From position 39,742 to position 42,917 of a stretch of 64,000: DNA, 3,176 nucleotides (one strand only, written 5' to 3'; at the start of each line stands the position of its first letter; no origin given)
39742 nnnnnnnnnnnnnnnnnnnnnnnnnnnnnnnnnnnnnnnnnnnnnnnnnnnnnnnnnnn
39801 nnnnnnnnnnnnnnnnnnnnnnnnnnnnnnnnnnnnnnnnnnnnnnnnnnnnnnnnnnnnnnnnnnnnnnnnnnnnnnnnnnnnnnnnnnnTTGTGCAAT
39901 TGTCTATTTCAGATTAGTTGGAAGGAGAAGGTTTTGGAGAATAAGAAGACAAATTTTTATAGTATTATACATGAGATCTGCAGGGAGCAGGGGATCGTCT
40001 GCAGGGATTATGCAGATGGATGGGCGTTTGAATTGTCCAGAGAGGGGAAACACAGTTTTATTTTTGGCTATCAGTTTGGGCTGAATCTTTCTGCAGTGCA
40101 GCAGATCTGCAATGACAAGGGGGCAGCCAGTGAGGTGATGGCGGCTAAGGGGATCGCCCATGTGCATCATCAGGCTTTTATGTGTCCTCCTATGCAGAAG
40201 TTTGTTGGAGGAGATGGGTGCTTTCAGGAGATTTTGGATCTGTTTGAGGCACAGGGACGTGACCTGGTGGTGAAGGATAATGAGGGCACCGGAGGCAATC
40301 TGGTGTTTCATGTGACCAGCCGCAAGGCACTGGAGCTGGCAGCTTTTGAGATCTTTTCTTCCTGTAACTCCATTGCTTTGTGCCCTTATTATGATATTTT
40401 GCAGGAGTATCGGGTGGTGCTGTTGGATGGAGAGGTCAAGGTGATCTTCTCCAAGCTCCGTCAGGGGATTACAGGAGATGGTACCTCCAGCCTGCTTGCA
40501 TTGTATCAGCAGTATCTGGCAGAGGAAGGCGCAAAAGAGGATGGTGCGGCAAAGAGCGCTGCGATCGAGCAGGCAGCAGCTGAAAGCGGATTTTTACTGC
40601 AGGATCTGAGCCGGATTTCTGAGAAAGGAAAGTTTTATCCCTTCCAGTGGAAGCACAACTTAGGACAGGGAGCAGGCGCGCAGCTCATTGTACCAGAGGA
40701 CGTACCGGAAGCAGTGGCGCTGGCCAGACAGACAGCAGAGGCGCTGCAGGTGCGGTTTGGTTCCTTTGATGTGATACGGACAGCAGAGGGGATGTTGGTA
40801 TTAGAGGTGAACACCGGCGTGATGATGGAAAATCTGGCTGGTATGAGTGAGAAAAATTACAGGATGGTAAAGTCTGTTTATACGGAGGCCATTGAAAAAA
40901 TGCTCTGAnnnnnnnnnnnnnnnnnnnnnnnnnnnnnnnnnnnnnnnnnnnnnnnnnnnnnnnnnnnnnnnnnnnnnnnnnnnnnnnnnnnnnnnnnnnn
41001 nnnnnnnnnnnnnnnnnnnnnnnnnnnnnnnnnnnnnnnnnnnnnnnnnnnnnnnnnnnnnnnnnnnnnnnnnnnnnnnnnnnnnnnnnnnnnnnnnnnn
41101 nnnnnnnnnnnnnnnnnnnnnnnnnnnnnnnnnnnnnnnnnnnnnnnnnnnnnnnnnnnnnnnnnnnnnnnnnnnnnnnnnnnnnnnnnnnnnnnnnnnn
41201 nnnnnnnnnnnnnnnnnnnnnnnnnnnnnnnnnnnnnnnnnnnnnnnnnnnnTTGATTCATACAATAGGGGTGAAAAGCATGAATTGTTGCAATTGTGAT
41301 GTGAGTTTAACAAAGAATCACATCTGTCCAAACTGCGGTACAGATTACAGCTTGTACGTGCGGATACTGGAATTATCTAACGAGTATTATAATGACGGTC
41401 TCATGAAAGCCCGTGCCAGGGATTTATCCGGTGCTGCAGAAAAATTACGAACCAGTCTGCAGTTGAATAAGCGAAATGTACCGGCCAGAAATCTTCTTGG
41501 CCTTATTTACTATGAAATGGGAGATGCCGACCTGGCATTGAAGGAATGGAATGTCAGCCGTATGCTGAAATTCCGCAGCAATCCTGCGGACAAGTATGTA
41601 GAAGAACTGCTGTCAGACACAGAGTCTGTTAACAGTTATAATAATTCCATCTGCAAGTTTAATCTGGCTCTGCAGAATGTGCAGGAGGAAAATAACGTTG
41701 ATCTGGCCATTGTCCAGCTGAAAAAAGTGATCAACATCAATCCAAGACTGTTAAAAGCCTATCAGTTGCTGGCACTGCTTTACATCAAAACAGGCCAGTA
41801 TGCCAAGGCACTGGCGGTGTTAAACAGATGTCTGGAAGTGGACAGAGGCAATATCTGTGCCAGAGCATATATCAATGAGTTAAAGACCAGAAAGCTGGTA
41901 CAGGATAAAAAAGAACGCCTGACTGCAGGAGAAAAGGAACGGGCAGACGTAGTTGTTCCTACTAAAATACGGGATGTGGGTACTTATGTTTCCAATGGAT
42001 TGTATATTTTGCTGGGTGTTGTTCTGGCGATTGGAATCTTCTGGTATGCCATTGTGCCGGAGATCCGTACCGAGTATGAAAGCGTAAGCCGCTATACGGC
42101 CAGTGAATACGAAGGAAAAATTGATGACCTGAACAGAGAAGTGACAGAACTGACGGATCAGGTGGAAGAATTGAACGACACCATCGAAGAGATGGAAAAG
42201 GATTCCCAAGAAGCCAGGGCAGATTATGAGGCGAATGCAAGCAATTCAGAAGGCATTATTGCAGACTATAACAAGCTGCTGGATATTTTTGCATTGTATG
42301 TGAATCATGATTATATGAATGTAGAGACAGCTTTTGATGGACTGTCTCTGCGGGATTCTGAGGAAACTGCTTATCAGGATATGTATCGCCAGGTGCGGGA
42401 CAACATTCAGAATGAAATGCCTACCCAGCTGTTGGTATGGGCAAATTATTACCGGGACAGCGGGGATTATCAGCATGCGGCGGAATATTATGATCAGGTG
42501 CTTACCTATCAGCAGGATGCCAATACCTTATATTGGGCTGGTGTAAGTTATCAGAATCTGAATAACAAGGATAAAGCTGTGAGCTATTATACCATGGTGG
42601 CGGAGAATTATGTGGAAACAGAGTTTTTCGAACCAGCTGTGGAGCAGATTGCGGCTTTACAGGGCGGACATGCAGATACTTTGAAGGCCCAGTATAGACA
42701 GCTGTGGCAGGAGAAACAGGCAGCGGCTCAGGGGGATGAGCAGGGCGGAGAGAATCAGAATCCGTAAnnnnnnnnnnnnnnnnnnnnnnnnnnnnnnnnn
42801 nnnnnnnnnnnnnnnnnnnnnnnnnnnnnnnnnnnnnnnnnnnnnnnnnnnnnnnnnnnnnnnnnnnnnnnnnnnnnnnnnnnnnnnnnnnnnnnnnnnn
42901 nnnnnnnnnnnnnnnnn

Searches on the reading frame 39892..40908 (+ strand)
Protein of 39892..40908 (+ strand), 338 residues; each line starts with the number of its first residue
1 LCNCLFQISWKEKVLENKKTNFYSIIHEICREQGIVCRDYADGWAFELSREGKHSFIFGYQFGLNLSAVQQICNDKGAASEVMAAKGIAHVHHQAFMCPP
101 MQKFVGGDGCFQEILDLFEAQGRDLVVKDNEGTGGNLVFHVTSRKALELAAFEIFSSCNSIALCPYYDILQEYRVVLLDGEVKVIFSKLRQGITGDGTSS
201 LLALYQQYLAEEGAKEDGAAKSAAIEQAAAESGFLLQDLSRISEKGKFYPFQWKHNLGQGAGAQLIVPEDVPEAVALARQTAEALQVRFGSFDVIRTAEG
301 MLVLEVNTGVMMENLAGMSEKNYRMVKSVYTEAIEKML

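Call 37: search_protein_families(library=pfam, proteins=[window:39892-40908:+], max_evalue=0.001)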
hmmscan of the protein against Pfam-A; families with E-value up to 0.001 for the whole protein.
window:39892-40908:+ (338 aa): 0 families

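Call 76: search_protein_families(library=pfam, proteins=[window:39892-40908:+], max_evalue=0.01)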
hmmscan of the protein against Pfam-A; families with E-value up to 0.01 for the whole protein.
window:39892-40908:+ (338 aa): 1 family
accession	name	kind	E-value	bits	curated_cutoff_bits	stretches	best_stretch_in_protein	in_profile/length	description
PF08443.16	RimK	-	0.001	19.2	21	1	241-315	105-172/188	RimK-like ATP-grasp domain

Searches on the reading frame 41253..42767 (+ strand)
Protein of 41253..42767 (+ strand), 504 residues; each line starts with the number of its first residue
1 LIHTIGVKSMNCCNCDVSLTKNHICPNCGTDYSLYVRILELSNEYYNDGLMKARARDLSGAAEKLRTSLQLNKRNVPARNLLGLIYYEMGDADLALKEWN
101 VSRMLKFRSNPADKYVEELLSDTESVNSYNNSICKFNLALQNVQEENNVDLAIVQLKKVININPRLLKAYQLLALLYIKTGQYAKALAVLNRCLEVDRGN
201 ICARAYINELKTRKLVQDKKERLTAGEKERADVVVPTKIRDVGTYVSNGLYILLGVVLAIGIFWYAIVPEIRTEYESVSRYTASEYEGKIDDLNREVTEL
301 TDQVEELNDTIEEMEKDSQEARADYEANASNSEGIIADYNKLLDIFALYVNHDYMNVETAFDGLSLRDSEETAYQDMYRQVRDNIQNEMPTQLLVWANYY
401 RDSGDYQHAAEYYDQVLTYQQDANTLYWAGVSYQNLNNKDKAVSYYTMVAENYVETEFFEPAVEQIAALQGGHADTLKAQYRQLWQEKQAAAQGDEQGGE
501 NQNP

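Call 37: search_protein_families(library=pfam, proteins=[window:41253-42767:+], max_evalue=0.001)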
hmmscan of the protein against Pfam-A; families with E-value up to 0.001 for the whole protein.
window:41253-42767:+ (504 aa): 17 families
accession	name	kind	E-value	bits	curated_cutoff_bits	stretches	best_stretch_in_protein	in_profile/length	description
PF07719.23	TPR_2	-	1.6e-15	56.3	27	1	168-200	2-34/34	Tetratricopeptide repeat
PF13181.12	TPR_8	-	6.1e-15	54.5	25.7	1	168-199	2-33/34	Tetratricopeptide repeat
PF14559.12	TPR_19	-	4.8e-13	49.7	25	1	145-199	3-57/68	Tetratricopeptide repeat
PF00515.34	TPR_1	-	9.5e-12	44.7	27.8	1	168-200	2-34/34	Tetratricopeptide repeat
PF13174.12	TPR_6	-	2.4e-11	43.9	26.3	1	426-453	3-30/33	Tetratricopeptide repeat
PF13414.12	TPR_11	-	6.1e-10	39.1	26.8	0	58-90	10-42/42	TPR repeat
PF13431.12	TPR_17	-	5e-09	36.2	24.4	1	157-187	3-33/34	Tetratricopeptide repeat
PF12895.13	ANAPC3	-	1.7e-08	35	27.2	0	147-193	3-49/82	Anaphase-promoting complex, cyclosome, subunit 3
PF23914.1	TPR_CcmH_CycH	-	1.8e-08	34.8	42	0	50-101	95-146/158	Cytochrome c-type biogenesis protein H TPR domain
PF13424.12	TPR_12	-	4e-08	33.8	30.1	0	164-198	42-76/77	Tetratricopeptide repeat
PF13432.12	TPR_16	-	8e-08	33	32.7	1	395-451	2-59/65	Tetratricopeptide repeat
PF13176.12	TPR_7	-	1.6e-07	31.3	27.9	0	169-198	1-30/36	Tetratricopeptide repeat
PF13428.12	TPR_14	-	1.1e-06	29.2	23.5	0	168-200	2-34/44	Tetratricopeptide repeat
PF13371.12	TPR_9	-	2.4e-06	27.9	35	0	156-198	18-60/73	Tetratricopeptide repeat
PF10211.14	Ax_dynein_light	-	0.00063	20.3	26.4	0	282-332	120-170/187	Axonemal dynein light chain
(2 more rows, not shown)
